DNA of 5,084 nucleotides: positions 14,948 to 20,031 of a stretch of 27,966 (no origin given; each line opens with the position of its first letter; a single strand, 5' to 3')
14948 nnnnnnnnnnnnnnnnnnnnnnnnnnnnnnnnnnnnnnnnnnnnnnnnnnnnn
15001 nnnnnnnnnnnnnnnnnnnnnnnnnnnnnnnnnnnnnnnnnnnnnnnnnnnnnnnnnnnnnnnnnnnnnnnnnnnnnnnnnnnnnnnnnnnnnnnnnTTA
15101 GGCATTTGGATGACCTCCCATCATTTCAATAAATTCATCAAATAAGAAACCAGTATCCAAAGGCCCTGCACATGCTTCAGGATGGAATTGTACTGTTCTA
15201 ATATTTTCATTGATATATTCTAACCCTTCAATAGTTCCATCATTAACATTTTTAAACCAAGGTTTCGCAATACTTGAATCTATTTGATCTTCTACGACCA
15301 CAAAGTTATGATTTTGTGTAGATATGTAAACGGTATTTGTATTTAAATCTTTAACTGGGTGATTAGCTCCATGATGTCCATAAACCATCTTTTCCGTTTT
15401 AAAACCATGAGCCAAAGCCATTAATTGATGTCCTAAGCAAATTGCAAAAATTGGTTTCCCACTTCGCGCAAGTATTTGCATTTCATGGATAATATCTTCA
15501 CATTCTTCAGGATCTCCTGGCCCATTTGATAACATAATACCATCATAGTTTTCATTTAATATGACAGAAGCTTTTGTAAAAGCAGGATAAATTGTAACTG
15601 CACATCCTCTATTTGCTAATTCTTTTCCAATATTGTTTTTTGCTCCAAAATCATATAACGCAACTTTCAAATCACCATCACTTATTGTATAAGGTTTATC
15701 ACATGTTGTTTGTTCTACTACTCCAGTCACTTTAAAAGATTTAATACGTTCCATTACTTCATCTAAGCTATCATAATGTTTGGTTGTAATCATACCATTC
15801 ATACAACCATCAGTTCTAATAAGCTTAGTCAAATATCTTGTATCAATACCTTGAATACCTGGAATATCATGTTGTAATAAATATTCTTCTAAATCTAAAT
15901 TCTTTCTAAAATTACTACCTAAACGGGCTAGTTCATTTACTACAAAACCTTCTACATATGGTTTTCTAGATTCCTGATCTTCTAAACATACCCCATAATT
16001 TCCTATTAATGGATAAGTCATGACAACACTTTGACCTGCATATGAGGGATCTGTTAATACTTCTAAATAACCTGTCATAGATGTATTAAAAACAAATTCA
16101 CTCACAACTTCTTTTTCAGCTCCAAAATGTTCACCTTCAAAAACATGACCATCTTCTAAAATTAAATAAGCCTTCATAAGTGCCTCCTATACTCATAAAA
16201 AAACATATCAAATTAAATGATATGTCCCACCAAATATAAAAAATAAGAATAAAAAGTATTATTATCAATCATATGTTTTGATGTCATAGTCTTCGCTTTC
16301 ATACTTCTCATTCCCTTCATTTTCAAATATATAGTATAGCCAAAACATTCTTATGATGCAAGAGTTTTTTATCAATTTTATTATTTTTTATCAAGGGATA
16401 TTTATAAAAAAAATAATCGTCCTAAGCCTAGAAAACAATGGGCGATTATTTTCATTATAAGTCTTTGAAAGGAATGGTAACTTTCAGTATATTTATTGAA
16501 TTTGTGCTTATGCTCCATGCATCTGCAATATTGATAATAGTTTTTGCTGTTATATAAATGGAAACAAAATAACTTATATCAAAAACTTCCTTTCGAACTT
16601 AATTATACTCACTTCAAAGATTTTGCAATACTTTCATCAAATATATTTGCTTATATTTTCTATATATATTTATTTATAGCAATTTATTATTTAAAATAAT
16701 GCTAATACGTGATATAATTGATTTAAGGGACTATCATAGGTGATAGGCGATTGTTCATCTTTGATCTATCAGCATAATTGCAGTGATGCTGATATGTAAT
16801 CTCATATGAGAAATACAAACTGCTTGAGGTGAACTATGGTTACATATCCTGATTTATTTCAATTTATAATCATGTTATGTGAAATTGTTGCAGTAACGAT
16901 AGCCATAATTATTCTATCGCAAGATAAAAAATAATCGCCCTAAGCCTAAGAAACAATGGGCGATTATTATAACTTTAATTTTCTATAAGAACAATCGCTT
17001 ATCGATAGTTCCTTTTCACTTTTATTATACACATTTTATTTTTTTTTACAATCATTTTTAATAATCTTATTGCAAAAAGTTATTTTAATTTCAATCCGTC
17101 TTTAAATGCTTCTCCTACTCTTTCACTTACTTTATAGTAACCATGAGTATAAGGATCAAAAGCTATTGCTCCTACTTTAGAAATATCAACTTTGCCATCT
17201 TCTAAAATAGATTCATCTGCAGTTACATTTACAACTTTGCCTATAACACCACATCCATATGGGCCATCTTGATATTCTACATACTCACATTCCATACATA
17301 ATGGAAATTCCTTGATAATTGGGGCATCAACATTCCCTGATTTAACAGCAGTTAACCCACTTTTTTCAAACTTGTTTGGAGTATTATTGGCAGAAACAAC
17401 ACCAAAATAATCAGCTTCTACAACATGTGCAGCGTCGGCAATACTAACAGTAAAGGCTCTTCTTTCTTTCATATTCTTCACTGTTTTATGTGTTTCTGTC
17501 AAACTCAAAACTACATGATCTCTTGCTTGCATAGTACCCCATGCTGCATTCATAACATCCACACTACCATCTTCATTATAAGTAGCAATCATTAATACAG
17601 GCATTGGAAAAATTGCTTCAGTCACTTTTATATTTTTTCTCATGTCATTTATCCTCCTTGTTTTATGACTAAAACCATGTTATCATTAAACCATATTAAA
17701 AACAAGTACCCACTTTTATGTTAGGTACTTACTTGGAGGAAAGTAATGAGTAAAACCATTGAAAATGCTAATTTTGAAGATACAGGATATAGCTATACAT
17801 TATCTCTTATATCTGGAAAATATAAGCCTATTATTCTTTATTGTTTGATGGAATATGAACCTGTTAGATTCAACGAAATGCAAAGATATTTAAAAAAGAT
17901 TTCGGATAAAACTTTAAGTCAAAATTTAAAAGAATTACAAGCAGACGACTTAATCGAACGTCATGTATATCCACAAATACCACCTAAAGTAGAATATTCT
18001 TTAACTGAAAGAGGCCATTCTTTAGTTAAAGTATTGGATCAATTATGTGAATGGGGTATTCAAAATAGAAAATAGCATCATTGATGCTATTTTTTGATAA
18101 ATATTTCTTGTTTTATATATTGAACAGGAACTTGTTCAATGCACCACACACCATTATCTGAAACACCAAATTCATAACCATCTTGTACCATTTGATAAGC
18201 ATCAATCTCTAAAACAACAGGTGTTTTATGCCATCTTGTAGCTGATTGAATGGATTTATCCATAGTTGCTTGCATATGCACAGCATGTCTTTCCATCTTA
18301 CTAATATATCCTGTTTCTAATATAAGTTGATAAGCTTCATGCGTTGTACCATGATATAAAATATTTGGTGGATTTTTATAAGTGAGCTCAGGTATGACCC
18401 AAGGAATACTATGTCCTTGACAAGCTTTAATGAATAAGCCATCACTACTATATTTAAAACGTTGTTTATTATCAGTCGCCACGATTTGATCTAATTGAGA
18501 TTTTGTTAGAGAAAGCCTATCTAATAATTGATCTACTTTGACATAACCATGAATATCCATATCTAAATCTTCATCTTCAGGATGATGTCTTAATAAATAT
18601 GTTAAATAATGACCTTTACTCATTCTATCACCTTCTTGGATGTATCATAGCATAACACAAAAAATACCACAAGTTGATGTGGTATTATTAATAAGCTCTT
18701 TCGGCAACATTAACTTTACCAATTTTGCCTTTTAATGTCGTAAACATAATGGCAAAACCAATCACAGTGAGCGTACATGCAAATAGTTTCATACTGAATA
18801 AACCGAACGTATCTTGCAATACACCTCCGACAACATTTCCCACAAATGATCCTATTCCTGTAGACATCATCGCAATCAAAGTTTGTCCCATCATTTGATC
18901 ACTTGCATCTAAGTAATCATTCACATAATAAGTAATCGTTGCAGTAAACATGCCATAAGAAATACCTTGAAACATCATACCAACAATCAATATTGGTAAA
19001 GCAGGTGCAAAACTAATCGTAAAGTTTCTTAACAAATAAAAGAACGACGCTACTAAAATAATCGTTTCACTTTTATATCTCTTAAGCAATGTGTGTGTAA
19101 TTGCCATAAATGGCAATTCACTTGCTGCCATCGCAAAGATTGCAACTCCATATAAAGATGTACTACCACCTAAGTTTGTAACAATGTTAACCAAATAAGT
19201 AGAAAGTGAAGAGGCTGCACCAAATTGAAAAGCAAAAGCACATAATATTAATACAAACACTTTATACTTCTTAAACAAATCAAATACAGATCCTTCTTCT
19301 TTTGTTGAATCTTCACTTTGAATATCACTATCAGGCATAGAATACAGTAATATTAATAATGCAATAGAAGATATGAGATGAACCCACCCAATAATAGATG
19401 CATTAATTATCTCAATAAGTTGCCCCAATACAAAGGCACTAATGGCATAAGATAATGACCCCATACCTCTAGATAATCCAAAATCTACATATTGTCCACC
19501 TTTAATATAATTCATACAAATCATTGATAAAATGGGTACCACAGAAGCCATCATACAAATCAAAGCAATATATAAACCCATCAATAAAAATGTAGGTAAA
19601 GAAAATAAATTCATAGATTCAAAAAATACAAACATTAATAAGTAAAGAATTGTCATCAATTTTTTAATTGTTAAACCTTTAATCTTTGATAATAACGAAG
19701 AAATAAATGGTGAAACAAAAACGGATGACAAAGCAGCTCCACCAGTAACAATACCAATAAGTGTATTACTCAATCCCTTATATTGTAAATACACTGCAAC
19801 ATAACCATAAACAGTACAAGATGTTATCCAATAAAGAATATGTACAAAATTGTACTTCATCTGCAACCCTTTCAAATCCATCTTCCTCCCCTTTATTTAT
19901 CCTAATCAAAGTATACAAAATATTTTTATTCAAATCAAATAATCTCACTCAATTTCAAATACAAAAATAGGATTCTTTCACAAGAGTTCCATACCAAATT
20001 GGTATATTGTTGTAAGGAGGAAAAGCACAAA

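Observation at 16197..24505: Both carbamoyl-phosphate synthase units share one leader-peptide/terminator attenuator design, resembling pyrL-type UTP sensing and lacking PyrR sites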

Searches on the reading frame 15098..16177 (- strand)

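Call 10: search_protein_families(library=ncbifam, proteins=[window:15098-16177:-])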
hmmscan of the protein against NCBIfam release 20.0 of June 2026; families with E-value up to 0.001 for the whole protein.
window:15098-16177:- (359 aa): 24 families
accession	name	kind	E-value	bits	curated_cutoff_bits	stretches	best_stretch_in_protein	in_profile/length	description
NF009475.0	PRK12838.1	equivalog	1.3e-155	517.7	221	1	1-354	1-354/359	carbamoyl phosphate synthase small subunit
TIGR01368.1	CPSaseIIsmall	equivalog_domain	5e-129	430.4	307.35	1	3-353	1-359/361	glutamine-hydrolyzing carbamoyl-phosphate synthase small subunit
NF005849.0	PRK07765.1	equivalog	2.3e-16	59.7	308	1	208-335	44-175/219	aminodeoxychorismate/anthranilate synthase component II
TIGR01823.1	PabB-fungal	equivalog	5.2e-16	58.1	442.55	1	208-352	51-203/742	aminodeoxychorismate synthase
NF010081.0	PRK13566.1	equivalog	9.6e-14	50.6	645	1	188-335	549-700/729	anthranilate synthase component I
NF001975.0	PRK00758.1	equivalog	9.2e-13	48.2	198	1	183-337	17-167/185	GMP synthase subunit A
NF011201.0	PRK14607.1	equivalog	9.4e-13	47.7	670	1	206-337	40-174/534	bifunctional anthranilate synthase component II/anthranilate phosphoribosyltransferase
TIGR00566.1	trpG_papA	subfamily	1.4e-12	47.7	121.05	1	213-340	47-181/192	glutamine amidotransferase of anthranilate synthase or aminodeoxychorismate synthase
TIGR01815.1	TrpE-clade3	equivalog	3e-11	42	739.15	1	188-335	537-688/717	anthranilate synthase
TIGR00888.1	guaA_Nterm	equivalog_domain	5.1e-11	42.3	172.15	1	181-336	12-168/188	glutamine-hydrolyzing GMP synthase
NF005799.0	PRK07649.1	equivalog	9.6e-11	41.6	327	1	206-339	39-175/195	aminodeoxychorismate/anthranilate synthase component II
NF000848.1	PRK00074.1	equivalog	7.2e-09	34.8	400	1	175-338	4-173/512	glutamine-hydrolyzing GMP synthase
NF006462.0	PRK08857.1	equivalog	1.4e-07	31.3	345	1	213-336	46-177/193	aminodeoxychorismate/anthranilate synthase component II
NF005946.0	PRK08007.1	equivalog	3.8e-07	29.8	332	1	210-336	43-172/187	aminodeoxychorismate synthase component 2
NF041322.1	Anth_synII_Halo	equivalog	1.5e-06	28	320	1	206-336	37-174/190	anthranilate synthase component II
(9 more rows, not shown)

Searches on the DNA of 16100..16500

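Call 8: search_rna_families(source=window, start=16100, end=16500, threshold=evalue, max_evalue=10)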
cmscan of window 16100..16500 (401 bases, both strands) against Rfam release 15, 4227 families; matches with E-value up to 10: 8.
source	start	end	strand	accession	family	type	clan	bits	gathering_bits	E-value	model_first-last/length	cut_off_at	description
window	16405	16495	-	RF02074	STnc240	Gene; sRNA;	-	18.9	55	3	1-77/77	no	Enterobacterial sRNA STnc240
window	16395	16482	-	RF02579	tsr26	Gene; sRNA;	-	17.2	141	5.5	1-122/122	no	S. aureus tsr26 small RNA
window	16227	16306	+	RF00112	CyaR_RyeE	Gene; sRNA;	-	16.3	47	2.9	1-85/85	no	CyaR/Rye RNA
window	16118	16177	+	RF02296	TtnuCD20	Gene; snRNA; snoRNA; CD-box;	-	15.7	80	6.3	1-66/66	no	Tetrahymena snoRNA TtnuCD20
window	16402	16460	-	RF00721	MIR475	Gene; miRNA;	-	15.1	70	6.3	1-128/128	no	MIR475 microRNA precursor family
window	16307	16367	-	RF02060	STnc410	Gene; sRNA;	-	13.5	50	1.6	1-158/158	no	Enterobacterial sRNA STnc410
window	16381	16412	-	RF00623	P1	Gene;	-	12.5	100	3.8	51-81/180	no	Pseudomonas sRNA P1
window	16411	16500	-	RF02377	SurA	Gene; sRNA;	-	8.9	100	5.6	191-279/279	5'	SurA sRNA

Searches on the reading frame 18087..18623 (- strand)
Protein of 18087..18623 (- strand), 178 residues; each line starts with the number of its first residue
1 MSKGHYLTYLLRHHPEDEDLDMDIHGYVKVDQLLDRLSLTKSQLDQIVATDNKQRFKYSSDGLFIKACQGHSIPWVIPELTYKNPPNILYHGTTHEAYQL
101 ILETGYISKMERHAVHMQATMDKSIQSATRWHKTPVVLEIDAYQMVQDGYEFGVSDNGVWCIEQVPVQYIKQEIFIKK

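Call 10: search_protein_families(library=ncbifam, proteins=[window:18087-18623:-])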
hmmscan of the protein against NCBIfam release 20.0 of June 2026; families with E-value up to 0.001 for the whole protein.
window:18087-18623:- (178 aa): 4 families
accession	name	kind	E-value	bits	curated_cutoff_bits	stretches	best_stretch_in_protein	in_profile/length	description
NF002014.0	PRK00819.1-4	equivalog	1.7e-45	155.2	239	1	5-172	11-180/182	RNA 2'-phosphotransferase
NF002013.0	PRK00819.1-2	equivalog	4.9e-39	133.7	231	1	5-173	12-181/183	RNA 2'-phosphotransferase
NF002012.0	PRK00819.1-1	equivalog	6.1e-31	107.6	233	1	5-170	14-182/184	RNA 2'-phosphotransferase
NF002015.0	PRK00819.1-5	equivalog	7.5e-28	97.5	279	1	4-173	38-207/210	RNA 2'-phosphotransferase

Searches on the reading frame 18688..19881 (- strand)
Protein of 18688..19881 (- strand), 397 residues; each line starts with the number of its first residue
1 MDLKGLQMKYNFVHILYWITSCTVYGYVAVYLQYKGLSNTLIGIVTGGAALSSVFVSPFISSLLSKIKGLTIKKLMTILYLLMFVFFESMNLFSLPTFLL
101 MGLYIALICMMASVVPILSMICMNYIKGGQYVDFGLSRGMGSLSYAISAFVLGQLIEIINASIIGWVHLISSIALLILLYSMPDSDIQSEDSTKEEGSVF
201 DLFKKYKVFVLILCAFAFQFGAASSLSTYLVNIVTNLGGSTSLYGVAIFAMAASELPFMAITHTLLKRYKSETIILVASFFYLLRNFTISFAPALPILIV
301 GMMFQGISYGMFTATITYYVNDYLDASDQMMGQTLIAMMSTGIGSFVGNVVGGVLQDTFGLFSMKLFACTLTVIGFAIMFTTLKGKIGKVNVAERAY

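Call 10: search_protein_families(library=ncbifam, proteins=[window:18688-19881:-])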
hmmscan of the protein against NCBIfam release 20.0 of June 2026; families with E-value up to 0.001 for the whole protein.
window:18688-19881:- (397 aa): 6 families
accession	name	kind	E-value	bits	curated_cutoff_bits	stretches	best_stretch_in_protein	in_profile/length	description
NF008346.0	PRK11128.1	equivalog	1.2e-17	64.1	259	1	17-364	16-361/383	3-phenylpropionate MFS transporter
TIGR00899.1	2A0120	subfamily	1.4e-13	50.7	522.3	1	15-380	7-371/375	sugar efflux transporter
NF037955.1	mfs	subfamily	5.4e-08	32.2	100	1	27-311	19-301/366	MFS transporter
TIGR00889.1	2A0110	subfamily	4.4e-05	22.7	446.1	1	7-369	4-382/418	nucleoside permease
TIGR00880.1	2_A_01_02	superfamily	0.00019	21.6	131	1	247-382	3-137/141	multidrug resistance protein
NF038246.1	bile_salt_MFS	equivalog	0.00057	18.9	400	1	297-381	231-312/408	conjugated bile salt MFS transporter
